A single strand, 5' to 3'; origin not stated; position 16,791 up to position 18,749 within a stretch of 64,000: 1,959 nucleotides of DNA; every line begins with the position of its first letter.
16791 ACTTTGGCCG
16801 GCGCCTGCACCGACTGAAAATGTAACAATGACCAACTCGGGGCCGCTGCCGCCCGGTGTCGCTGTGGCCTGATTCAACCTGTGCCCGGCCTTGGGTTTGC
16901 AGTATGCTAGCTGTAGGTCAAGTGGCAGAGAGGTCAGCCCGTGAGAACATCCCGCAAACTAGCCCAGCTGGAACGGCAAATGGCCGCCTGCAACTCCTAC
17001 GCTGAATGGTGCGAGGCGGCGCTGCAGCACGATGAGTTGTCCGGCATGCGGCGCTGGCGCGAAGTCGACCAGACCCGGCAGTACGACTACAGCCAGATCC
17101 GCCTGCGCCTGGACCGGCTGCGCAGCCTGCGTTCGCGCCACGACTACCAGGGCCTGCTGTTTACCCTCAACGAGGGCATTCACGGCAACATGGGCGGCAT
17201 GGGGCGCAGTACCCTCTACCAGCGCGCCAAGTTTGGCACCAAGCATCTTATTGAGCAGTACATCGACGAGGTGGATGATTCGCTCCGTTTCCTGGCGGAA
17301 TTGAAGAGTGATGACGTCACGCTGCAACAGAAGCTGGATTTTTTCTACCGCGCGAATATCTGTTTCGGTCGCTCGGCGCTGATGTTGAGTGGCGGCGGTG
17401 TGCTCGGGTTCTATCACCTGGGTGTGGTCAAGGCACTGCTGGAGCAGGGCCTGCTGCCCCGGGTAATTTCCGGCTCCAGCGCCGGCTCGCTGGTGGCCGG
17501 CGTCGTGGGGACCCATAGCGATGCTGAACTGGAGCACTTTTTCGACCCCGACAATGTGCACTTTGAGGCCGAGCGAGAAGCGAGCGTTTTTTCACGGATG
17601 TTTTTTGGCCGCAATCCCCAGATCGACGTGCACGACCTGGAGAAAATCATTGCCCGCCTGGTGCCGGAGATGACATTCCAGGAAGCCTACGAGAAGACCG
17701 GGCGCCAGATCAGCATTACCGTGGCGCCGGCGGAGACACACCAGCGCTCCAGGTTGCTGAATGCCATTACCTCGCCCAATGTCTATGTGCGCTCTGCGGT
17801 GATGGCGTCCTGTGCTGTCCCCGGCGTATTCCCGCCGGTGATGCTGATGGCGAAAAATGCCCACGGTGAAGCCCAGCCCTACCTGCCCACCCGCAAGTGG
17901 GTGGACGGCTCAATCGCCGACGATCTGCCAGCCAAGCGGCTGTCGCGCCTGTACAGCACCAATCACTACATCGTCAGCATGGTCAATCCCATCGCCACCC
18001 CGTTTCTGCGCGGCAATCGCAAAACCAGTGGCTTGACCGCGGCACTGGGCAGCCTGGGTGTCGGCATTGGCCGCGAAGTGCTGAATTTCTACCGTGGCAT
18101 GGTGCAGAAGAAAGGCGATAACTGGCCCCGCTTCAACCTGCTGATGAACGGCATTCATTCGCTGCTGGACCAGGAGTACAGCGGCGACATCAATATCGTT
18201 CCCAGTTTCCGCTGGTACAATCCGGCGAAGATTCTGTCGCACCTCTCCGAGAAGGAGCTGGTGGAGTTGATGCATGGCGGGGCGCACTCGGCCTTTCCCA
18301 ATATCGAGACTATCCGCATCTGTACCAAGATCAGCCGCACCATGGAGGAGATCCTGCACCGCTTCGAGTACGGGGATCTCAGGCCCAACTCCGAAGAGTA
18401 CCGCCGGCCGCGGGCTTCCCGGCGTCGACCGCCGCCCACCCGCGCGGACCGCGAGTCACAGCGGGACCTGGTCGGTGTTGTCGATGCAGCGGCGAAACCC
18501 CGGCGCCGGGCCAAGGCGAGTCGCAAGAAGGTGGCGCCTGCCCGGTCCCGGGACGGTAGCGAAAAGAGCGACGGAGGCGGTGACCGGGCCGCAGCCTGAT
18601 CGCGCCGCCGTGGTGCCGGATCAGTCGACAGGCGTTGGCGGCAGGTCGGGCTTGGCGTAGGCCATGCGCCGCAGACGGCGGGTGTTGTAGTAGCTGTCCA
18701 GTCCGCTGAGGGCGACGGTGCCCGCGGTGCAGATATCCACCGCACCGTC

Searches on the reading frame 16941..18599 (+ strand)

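Call 8: search_protein_families(library=pfam, proteins=[window:16941-18599:+], max_evalue=0.01)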
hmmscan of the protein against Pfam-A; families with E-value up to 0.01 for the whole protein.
window:16941-18599:+ (552 aa): 2 families
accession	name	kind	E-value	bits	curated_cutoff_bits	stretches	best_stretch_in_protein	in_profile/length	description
PF11815.13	DUF3336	-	1.3e-36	125.8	25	1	5-137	6-135/138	Domain of unknown function (DUF3336)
PF01734.28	Patatin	-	5.8e-30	105.4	27.7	1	147-332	1-188/191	Patatin-like phospholipase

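Call 9: search_protein_families(library=ncbifam, proteins=[window:16941-18599:+], max_evalue=0.01)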
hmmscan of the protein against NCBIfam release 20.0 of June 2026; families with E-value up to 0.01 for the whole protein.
window:16941-18599:+ (552 aa): 3 families
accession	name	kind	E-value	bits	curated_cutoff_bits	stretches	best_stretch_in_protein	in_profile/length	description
NF043045.1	T4SS_VpdC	equivalog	2.7e-07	29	1000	1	147-188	308-349/880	Dot/Icm T4SS effector VpdC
NF007623.0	PRK10279.1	equivalog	4.5e-06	26.1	272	1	147-200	8-61/301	patatin-like phospholipase RssA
NF041079.1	CBASS_lipase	equivalog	0.00053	19.3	200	1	146-298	3-161/317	CBASS cGAMP-activated phospholipase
